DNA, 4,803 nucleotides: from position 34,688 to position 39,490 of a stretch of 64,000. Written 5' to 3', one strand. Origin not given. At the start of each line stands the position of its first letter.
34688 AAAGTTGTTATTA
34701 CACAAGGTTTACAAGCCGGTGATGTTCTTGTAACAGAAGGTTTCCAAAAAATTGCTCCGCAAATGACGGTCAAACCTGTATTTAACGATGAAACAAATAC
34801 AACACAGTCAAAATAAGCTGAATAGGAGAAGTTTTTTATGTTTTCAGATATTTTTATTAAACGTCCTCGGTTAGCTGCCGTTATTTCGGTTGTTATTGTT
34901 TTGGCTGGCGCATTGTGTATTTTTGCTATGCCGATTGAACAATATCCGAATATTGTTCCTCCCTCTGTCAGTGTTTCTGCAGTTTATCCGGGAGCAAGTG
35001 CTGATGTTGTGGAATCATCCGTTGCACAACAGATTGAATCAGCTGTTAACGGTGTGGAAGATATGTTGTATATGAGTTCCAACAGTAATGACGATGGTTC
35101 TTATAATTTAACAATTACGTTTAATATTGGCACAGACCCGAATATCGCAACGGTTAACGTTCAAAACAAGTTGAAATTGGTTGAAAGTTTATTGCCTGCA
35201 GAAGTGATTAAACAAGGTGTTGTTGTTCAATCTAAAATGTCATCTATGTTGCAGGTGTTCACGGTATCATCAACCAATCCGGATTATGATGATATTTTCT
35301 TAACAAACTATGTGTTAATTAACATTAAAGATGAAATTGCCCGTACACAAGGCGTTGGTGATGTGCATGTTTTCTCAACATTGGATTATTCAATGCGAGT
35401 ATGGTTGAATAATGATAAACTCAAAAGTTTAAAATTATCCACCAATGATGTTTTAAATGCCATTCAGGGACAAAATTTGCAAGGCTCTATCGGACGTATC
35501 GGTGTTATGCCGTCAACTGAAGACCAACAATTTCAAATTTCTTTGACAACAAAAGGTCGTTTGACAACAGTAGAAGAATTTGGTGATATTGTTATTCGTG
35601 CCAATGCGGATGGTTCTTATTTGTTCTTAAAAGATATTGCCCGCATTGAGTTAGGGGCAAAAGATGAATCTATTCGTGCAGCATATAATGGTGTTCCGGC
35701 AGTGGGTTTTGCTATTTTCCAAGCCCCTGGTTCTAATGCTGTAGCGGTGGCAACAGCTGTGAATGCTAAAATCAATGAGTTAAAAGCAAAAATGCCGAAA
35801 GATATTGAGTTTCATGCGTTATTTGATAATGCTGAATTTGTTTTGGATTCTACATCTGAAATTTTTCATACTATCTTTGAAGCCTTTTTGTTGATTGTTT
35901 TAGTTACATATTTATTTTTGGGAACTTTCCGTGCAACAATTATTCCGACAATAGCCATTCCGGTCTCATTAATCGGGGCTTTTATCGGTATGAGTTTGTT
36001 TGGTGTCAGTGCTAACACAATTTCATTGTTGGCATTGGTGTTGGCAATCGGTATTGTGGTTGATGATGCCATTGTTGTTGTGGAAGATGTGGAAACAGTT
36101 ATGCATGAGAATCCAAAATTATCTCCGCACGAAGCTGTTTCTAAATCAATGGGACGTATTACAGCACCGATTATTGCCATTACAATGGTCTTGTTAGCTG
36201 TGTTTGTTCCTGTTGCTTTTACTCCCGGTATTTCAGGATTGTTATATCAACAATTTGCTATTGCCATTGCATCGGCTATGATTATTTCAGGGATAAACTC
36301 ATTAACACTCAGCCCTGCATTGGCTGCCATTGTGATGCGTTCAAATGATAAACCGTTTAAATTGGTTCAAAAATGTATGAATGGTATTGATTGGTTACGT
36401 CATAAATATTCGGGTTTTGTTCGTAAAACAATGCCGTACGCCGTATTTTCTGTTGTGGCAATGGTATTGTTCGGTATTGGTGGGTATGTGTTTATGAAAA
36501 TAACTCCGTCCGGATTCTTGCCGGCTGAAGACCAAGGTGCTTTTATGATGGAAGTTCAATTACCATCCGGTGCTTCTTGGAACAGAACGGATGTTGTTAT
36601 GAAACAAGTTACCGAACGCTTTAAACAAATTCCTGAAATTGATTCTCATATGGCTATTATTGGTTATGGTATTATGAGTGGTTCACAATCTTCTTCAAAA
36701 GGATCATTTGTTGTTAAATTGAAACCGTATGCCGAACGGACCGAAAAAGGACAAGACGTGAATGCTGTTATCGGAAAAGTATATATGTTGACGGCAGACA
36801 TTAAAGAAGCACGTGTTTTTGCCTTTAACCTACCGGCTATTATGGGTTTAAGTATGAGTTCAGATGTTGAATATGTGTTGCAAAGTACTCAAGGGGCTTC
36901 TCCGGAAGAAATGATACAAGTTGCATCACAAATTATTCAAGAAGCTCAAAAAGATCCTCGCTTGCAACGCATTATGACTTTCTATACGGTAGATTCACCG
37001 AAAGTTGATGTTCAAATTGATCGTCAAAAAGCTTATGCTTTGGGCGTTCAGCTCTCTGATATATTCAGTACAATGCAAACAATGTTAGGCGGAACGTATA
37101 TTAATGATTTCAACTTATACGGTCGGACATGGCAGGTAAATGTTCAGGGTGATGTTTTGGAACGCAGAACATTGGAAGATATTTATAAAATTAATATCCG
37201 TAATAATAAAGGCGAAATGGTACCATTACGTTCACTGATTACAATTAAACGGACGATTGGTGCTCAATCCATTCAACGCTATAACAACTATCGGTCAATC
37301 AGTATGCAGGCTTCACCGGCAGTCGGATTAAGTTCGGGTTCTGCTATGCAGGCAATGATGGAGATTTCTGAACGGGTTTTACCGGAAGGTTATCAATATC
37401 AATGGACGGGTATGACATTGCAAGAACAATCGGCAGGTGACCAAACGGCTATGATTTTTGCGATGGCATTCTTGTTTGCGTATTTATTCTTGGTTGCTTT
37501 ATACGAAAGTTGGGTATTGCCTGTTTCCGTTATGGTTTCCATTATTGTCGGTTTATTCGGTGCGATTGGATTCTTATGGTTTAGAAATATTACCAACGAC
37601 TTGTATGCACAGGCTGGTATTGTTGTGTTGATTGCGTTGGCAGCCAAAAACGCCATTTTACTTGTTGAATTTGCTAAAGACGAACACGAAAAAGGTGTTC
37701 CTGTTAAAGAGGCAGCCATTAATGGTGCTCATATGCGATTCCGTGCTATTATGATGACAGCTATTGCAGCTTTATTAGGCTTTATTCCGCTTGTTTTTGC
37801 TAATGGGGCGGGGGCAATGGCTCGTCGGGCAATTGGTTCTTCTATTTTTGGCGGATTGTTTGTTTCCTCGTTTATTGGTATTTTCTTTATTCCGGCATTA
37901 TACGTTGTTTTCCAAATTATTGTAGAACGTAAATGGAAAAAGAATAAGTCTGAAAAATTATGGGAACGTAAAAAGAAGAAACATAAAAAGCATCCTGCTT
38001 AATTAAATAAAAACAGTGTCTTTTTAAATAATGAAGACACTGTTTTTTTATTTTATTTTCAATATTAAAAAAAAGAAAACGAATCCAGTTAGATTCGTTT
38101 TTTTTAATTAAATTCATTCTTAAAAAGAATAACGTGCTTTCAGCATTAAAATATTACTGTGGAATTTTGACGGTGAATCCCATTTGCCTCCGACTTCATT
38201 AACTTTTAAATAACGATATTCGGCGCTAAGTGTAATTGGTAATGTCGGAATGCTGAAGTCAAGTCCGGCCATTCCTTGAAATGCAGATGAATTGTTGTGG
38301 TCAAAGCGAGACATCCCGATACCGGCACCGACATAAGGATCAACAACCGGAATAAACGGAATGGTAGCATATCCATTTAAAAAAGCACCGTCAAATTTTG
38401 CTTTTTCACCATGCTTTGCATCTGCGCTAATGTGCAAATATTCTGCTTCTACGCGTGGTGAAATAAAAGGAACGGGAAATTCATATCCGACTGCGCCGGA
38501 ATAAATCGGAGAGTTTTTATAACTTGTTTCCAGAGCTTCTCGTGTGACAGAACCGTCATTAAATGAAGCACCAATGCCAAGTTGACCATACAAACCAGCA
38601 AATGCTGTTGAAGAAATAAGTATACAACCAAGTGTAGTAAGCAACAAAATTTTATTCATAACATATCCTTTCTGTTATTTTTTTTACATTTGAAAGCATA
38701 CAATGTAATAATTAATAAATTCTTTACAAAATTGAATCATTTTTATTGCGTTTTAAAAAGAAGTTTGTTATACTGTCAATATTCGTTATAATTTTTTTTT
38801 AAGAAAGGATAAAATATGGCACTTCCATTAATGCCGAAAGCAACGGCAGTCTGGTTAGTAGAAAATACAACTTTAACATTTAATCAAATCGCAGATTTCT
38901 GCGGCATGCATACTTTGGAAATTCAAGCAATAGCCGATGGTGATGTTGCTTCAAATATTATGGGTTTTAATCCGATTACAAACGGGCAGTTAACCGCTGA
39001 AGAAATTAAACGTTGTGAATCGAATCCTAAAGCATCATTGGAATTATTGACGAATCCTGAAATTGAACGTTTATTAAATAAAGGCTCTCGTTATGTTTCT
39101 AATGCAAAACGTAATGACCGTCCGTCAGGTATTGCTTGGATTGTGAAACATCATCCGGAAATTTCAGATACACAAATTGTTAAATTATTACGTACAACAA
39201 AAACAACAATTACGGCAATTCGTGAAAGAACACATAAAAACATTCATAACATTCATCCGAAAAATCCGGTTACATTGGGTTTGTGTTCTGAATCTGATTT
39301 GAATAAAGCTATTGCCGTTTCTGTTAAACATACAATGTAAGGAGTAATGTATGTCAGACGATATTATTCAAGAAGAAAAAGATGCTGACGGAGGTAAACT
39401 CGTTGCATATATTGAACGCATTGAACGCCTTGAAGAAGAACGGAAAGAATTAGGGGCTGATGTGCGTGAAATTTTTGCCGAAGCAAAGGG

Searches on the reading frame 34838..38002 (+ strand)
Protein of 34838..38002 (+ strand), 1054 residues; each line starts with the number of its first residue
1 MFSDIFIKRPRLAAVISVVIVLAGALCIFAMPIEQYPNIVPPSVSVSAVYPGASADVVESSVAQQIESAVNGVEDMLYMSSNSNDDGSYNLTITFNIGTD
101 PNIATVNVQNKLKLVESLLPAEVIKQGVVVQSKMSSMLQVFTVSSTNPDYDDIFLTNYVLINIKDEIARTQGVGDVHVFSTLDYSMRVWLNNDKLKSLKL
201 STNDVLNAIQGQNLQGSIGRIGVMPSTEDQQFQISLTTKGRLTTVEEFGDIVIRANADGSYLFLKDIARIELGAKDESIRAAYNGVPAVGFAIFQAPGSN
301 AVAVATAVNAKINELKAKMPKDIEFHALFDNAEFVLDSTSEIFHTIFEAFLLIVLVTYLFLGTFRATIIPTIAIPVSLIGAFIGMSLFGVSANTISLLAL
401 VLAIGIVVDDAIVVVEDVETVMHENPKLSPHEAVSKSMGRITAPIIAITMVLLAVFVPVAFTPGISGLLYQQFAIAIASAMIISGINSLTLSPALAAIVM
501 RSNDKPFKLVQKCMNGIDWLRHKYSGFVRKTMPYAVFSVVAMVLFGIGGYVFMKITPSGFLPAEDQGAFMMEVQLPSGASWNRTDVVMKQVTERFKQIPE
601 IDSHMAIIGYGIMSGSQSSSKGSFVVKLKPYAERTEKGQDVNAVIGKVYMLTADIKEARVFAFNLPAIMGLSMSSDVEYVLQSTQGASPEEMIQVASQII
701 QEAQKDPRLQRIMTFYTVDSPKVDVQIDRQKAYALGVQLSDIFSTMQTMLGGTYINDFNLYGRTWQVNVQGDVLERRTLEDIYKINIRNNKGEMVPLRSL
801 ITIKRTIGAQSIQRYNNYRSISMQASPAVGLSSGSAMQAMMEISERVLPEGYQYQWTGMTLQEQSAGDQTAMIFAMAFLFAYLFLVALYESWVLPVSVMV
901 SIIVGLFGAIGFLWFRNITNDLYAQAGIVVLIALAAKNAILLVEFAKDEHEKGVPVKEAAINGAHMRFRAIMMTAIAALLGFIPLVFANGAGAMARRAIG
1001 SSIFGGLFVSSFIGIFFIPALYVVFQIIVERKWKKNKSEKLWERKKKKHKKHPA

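Call 8: search_protein_families(library=pfam, proteins=[window:34838-38002:+], max_evalue=0.01)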
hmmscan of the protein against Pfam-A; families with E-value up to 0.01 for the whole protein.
window:34838-38002:+ (1054 aa): 4 families
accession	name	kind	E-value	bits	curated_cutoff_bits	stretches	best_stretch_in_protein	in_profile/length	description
PF00873.25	ACR_tran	-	0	1035.9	28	1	3-1026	2-1021/1021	AcrB/AcrD/AcrF family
PF03176.21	MMPL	-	2.1e-13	50.4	20.5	1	819-1053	90-330/333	MMPL family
PF02355.23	SecD_SecF_C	-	0.00082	19.3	20.5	0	345-498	36-185/189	Protein export membrane protein SecD/SecF, C-terminal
PF18949.5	DUF5693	-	0.0021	17.1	29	1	836-1042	283-475/609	Family of unknown function (DUF5693)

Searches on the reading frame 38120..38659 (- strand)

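Call 8: search_protein_families(library=pfam, proteins=[window:38120-38659:-], max_evalue=0.01)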
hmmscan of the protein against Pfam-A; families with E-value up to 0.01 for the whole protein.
window:38120-38659:- (179 aa): 2 families
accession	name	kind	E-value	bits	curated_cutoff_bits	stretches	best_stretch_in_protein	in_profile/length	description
PF13505.12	OMP_b-brl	-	1.2e-07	32.5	28.7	1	13-159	7-158/175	Outer membrane protein beta-barrel domain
PF01617.23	Surface_Ag_2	-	0.0014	18.6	22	0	103-153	151-203/247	Surface antigen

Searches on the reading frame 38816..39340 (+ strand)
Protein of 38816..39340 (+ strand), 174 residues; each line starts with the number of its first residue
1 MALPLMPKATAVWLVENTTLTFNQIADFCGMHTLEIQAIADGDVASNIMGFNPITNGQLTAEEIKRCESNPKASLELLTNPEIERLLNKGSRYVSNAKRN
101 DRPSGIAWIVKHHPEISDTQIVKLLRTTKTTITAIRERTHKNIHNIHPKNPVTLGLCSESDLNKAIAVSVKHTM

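Call 8: search_protein_families(library=pfam, proteins=[window:38816-39340:+], max_evalue=0.01)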
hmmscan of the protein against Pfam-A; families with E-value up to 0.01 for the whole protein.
window:38816-39340:+ (174 aa): 1 family
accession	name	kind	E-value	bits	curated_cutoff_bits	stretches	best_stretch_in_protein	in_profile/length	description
PF06242.16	TrcR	-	6e-54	182.3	22.2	1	34-167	1-135/139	Transcriptional cell cycle regulator TrcR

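Call 76: find_encoding_contigs(protein=window:38816-39340:+, flank=8000, max_places=10)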
Protein window:38816-39340:+ (174 aa): 23 contigs read that carry it; 10 places shown.
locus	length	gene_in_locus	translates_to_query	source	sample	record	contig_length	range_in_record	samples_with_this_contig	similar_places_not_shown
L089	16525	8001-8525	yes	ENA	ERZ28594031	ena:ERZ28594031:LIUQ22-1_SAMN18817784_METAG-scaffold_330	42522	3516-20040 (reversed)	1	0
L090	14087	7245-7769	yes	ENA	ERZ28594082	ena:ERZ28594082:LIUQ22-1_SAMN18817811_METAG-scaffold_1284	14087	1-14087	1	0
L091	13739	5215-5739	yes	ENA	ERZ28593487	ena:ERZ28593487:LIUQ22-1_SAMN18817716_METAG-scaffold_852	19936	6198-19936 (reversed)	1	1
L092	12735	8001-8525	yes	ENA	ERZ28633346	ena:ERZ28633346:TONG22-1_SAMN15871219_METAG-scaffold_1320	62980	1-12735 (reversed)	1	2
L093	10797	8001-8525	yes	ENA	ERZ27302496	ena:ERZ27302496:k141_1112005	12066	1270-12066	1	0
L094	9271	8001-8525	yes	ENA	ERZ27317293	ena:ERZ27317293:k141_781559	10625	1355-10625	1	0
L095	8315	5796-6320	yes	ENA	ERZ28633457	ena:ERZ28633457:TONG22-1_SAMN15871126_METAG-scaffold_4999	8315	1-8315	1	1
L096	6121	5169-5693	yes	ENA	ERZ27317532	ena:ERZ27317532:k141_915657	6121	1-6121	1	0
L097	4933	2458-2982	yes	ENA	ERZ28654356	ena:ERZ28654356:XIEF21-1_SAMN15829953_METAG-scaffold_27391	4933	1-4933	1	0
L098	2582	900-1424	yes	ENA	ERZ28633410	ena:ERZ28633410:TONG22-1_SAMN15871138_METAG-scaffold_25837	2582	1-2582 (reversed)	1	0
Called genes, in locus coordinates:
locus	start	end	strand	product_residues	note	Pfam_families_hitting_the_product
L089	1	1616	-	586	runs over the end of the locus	PF00999:Na_H_Exchanger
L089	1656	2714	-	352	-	PF03641:Lysine_decarbox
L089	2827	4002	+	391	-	PF25917:BSH_RND, PF25885:HH_EMRA (faint), PF25876:HH_MFP_RND, PF25944:Beta-barrel_RND, PF25967:RND-MFP_C, PF25989:YknX_C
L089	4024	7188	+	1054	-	PF00873:ACR_tran, PF03176:MMPL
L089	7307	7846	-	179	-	PF13505:OMP_b-brl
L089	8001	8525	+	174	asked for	PF06242:TrcR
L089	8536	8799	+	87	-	PF10073:GapR_DNA-bd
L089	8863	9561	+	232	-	-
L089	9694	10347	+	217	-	PF13763:DUF4167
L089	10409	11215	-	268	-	-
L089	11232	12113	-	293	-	-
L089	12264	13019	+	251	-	PF00121:TIM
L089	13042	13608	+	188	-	-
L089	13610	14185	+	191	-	-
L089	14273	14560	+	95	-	PF03840:SecG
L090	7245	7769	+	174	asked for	PF06242:TrcR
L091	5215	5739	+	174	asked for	PF06242:TrcR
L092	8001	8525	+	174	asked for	PF06242:TrcR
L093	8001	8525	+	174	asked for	PF06242:TrcR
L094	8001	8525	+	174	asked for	PF06242:TrcR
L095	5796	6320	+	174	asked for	PF06242:TrcR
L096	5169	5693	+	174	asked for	PF06242:TrcR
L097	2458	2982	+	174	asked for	PF06242:TrcR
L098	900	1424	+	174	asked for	PF06242:TrcR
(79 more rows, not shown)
